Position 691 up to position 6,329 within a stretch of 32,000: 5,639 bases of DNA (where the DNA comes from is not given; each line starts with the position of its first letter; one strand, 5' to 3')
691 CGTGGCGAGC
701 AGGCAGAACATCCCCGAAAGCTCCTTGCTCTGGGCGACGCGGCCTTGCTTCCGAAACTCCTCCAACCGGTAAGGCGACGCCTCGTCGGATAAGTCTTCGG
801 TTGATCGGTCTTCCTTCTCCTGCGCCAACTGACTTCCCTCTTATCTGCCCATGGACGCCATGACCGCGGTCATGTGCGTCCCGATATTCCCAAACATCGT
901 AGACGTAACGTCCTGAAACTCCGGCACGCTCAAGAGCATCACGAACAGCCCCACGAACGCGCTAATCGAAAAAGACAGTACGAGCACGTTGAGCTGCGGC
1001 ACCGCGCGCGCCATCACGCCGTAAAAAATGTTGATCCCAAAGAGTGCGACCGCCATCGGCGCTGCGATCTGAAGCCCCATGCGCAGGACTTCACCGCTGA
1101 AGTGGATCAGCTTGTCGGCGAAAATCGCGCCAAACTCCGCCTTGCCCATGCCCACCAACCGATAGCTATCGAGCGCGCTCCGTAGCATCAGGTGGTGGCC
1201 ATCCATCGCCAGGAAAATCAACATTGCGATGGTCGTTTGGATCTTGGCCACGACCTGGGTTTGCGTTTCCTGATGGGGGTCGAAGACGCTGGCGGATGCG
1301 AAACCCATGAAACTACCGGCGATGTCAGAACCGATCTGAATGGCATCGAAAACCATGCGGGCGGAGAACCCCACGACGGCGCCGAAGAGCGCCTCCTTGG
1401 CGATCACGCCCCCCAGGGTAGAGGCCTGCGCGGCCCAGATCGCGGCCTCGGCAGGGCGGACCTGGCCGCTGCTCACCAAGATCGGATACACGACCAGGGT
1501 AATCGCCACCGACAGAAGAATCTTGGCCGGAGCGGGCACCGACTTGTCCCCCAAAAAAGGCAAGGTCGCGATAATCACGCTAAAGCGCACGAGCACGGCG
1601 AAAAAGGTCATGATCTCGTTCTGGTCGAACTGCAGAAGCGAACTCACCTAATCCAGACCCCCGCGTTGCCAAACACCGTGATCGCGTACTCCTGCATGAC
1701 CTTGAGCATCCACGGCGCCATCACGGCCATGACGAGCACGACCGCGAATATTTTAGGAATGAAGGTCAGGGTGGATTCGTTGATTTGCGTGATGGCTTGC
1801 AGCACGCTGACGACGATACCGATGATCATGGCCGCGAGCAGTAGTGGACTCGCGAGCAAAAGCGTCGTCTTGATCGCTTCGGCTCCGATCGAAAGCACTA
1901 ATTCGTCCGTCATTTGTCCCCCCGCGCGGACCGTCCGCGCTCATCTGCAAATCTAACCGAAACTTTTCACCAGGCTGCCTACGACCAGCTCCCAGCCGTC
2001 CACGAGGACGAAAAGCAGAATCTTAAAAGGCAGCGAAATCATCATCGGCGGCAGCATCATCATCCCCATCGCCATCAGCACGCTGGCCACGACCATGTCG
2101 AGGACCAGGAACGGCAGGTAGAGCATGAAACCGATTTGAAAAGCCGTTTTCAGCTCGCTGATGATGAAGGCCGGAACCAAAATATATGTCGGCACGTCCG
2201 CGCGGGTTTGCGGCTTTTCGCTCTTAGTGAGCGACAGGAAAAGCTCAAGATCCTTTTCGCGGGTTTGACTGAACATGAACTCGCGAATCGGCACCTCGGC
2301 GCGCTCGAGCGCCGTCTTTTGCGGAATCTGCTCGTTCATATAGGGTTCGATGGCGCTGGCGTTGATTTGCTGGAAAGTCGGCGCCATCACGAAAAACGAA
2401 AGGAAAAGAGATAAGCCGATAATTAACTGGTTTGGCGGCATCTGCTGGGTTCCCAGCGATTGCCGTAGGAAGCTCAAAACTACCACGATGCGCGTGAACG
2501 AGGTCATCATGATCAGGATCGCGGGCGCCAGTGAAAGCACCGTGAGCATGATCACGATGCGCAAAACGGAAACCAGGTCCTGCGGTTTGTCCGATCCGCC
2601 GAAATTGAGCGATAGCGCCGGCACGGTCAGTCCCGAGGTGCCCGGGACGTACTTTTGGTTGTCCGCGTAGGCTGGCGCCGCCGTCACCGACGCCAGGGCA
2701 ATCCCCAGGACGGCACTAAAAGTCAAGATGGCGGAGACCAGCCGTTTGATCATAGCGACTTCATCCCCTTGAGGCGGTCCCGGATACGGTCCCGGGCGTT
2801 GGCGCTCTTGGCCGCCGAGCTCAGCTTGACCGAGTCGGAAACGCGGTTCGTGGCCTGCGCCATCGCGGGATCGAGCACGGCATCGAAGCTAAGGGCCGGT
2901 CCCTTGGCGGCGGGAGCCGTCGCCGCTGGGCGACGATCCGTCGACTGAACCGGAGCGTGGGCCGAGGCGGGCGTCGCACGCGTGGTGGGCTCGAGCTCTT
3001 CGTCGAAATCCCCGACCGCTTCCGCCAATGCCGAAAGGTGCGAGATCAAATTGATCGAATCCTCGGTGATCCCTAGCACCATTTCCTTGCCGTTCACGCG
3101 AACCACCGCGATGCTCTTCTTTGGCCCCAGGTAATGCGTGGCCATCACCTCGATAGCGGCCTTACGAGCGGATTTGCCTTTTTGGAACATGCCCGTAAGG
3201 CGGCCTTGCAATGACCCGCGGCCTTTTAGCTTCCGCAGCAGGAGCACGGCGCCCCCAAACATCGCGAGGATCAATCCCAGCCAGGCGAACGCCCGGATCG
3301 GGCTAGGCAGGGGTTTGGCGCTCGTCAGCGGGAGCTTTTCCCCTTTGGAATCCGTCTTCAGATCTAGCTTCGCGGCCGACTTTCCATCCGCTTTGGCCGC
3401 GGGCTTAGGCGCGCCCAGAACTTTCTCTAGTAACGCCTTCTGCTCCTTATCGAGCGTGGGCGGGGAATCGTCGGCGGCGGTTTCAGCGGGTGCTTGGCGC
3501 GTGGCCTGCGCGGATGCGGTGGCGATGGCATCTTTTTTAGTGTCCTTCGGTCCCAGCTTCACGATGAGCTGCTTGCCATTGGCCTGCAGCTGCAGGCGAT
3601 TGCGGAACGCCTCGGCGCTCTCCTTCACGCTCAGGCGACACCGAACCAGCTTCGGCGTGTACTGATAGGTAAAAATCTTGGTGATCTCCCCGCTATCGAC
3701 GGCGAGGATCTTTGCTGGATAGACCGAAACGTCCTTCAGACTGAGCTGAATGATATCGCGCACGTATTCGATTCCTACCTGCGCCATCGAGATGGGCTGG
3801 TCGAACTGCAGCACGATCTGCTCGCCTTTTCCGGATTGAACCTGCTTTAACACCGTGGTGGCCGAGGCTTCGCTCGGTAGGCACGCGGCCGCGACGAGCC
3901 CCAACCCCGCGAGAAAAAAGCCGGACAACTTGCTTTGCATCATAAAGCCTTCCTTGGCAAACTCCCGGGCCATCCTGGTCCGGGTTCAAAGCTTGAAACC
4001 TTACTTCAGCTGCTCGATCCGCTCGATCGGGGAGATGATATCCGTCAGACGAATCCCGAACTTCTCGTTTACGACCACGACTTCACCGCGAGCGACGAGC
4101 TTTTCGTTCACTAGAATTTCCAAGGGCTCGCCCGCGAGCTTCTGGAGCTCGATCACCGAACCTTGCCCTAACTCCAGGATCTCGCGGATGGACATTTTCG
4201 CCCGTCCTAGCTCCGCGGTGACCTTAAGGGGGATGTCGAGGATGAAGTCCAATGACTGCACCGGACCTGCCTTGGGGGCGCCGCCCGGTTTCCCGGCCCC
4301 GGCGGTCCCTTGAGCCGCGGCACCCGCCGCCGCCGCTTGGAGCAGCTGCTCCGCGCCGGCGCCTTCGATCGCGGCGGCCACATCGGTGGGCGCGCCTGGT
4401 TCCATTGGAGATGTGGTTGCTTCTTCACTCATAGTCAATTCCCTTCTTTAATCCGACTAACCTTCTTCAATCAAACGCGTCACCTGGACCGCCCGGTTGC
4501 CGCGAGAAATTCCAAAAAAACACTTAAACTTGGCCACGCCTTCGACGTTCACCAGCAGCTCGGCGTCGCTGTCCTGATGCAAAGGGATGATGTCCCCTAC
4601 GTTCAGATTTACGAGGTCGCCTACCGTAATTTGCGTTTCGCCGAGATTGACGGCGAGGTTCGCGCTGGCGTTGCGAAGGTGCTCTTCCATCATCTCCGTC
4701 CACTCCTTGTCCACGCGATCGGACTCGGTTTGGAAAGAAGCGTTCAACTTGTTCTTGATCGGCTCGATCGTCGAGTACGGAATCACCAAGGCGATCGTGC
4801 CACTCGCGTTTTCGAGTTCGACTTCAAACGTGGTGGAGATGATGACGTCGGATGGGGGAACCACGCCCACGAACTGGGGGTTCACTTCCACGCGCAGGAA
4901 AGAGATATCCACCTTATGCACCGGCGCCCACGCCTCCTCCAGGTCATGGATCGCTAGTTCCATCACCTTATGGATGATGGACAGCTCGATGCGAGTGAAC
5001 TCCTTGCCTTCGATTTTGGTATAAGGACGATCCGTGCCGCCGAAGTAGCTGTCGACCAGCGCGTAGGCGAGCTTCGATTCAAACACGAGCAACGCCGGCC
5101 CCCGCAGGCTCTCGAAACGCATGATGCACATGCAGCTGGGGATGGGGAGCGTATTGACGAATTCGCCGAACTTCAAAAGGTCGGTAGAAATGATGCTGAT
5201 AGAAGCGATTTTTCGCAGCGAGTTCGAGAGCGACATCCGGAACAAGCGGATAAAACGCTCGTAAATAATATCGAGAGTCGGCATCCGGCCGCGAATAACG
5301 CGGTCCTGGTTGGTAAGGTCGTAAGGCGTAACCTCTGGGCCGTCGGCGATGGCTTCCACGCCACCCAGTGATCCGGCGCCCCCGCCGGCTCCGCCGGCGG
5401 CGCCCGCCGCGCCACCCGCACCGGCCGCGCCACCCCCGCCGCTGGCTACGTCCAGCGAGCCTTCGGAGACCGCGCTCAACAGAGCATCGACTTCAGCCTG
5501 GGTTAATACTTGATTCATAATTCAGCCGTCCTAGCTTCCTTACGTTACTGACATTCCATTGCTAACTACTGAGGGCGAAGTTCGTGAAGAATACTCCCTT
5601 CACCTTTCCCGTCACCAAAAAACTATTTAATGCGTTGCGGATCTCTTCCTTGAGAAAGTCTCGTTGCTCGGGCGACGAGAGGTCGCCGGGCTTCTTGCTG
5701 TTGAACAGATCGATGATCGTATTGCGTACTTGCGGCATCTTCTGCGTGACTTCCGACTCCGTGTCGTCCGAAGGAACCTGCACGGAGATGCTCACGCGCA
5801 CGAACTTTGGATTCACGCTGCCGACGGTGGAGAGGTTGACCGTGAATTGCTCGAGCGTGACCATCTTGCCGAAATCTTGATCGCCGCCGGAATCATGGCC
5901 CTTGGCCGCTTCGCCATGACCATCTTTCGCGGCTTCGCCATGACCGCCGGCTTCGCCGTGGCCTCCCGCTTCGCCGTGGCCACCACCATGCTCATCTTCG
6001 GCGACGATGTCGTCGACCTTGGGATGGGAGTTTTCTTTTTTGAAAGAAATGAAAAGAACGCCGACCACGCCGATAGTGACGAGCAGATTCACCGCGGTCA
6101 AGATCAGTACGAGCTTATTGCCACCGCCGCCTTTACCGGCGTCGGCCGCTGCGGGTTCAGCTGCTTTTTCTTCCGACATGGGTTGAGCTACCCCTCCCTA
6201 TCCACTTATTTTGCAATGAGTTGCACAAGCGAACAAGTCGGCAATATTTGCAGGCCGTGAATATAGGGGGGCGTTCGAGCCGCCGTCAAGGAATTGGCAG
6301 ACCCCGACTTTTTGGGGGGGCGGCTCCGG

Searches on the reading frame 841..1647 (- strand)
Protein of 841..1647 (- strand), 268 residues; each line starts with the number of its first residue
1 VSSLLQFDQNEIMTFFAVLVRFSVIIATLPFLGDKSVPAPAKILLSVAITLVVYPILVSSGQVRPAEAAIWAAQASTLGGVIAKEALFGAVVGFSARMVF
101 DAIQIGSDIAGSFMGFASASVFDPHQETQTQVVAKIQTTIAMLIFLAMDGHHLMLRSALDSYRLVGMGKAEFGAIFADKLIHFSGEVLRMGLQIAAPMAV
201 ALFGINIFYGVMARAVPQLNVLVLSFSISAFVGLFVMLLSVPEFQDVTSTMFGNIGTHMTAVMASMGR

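Call 7: search_protein_families(library=pfam, proteins=[window:841-1647:-], max_evalue=0.001)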
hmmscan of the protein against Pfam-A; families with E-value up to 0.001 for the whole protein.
window:841-1647:- (268 aa): 1 family
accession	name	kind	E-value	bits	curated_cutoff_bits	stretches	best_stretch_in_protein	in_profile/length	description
PF01311.25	Bac_export_1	-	5.5e-57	193.4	27.8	1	13-253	2-228/230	Bacterial export proteins, family 1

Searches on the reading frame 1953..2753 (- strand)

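Call 7: search_protein_families(library=pfam, proteins=[window:1953-2753:-], max_evalue=0.001)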
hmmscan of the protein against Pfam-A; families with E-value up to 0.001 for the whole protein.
window:1953-2753:- (266 aa): 1 family
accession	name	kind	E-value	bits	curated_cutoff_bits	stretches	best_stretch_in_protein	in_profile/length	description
PF00813.25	FliP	-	1.6e-86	289.6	26.9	1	69-261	1-191/191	FliP family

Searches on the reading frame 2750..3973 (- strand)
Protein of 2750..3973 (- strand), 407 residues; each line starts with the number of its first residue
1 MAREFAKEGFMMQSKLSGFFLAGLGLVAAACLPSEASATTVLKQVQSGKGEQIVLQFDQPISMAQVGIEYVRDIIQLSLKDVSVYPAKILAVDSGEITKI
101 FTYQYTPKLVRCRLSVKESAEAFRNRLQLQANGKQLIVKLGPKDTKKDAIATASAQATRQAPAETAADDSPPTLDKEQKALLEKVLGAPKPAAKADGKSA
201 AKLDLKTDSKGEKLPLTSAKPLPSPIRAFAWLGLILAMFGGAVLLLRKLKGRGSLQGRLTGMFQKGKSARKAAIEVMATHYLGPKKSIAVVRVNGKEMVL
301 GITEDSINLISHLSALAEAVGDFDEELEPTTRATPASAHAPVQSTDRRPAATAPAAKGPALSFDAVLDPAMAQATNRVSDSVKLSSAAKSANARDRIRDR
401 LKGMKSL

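Call 7: search_protein_families(library=pfam, proteins=[window:2750-3973:-], max_evalue=0.001)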
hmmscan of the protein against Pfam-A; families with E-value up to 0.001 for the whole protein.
window:2750-3973:- (407 aa): 1 family
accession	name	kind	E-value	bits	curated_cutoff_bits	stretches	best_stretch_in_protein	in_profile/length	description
PF04347.18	FliO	-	7.7e-13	48.8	22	1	263-319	11-67/91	Flagellar biosynthesis protein, FliO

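Call 87: search_protein_families(library=ncbifam, proteins=[window:2750-3973:-], max_evalue=0.01)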
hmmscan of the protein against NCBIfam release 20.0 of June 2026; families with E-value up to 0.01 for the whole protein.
window:2750-3973:- (407 aa): 1 family
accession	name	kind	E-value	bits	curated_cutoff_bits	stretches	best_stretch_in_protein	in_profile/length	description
TIGR03500.1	FliO_TIGR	equivalog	5.8e-13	48.7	55.25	1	232-312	1-69/70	flagellar biosynthetic protein FliO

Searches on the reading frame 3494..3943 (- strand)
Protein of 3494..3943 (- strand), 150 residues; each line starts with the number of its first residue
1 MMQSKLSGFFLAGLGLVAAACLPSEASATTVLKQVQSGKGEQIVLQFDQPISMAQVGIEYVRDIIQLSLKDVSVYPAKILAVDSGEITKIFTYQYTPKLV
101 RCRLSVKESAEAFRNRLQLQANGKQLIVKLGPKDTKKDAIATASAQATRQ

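Call 78: search_protein_families(library=pfam, proteins=[window:3494-3943:-], max_evalue=10)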
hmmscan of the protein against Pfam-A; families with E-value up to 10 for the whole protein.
seq(150 aa): 0 families

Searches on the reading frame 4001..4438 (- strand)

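Call 7: search_protein_families(library=pfam, proteins=[window:4001-4438:-], max_evalue=0.001)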
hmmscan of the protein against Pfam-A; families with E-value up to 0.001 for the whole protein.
window:4001-4438:- (145 aa): 1 family
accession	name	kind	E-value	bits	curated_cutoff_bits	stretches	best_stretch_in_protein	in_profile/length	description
PF01052.25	FliMN_C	-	5.4e-27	94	23.8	1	66-135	3-72/73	Type III flagellar switch regulator (C-ring) FliN C-term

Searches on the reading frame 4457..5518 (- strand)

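Call 7: search_protein_families(library=pfam, proteins=[window:4457-5518:-], max_evalue=0.001)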
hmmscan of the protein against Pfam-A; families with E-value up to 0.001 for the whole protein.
window:4457-5518:- (353 aa): 2 families
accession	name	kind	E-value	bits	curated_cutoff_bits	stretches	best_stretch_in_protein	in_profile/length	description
PF02154.20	FliM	-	4.8e-62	209.7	27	1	66-258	1-192/192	Flagellar motor switch protein FliM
PF01052.25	FliMN_C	-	7.7e-21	74.2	23.8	1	280-350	2-72/73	Type III flagellar switch regulator (C-ring) FliN C-term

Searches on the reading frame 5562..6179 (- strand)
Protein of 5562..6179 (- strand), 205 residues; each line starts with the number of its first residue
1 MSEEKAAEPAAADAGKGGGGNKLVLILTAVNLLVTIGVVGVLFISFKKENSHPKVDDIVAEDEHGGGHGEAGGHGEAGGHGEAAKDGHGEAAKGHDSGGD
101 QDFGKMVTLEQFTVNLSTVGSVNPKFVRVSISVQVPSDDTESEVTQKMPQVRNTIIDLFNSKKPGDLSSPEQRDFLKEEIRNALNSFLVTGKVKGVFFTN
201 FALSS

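Call 7: search_protein_families(library=pfam, proteins=[window:5562-6179:-], max_evalue=0.001)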
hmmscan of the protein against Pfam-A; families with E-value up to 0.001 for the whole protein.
window:5562-6179:- (205 aa): 1 family
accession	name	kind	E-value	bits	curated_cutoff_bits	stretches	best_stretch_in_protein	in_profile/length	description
PF03748.19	FliL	-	5.3e-22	78.7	24.6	1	106-201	1-100/103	Flagellar basal body-associated protein FliL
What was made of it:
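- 5562..6179 (-): fliL, a possible interaction partner by analogy with PflA(AMIN)-FliL. Pfam (call 7).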
